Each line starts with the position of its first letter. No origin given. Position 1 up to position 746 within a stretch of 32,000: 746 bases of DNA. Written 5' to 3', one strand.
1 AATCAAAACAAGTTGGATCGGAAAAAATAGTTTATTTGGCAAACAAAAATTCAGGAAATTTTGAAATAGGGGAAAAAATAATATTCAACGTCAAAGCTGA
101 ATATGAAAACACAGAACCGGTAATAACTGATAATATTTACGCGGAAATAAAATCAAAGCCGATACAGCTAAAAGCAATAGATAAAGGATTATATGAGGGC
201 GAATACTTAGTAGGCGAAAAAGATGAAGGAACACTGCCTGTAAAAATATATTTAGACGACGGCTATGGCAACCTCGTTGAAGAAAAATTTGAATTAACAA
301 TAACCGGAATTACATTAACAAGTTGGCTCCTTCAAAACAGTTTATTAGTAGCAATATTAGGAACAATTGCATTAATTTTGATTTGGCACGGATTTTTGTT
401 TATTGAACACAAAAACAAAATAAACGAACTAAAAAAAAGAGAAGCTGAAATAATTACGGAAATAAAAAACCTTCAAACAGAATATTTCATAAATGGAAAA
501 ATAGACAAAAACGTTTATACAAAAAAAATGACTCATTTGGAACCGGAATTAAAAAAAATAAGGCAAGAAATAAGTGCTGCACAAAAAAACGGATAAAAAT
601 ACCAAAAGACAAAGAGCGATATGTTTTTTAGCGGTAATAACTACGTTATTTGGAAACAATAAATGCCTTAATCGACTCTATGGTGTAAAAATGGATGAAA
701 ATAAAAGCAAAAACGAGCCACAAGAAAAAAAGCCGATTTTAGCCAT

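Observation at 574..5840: Four-gene RecA/KaiC-like module pairing two canonical ATPases with two P-loop-less paralogues, one fused to a ~440-aa coiled coil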

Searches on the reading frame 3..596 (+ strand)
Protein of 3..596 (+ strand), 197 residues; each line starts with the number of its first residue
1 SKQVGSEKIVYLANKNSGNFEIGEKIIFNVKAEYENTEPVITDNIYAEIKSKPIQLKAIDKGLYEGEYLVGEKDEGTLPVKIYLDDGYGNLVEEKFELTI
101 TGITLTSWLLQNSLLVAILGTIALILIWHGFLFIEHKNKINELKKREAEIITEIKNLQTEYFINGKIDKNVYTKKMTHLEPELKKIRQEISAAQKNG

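Call 3: search_protein_families(library=pfam, proteins=[window:3-596:+], max_evalue=0.1)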
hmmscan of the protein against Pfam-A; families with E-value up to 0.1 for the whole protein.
window:3-596:+ (197 aa): 1 family
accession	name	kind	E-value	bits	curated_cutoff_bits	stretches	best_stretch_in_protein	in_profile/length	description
PF25078.1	DUF7801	-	0.099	13.3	33.2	0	136-190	58-111/155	Domain of unknown function (DUF7801)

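Call 4: search_protein_families(library=ncbifam, proteins=[window:3-596:+], max_evalue=0.1)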
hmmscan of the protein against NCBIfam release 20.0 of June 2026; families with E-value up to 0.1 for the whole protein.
window:3-596:+ (197 aa): 2 families
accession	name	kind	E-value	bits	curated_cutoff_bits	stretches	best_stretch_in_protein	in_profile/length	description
NF047550.1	LIC_12071_fam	equivalog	0.0098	15.2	350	1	103-150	209-255/337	LIC_12071 family protein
NF041144.1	expansin_EXLX1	subfamily_domain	0.031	13.6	100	0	128-179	116-169/194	expansin EXLX1 family cellulose-binding protein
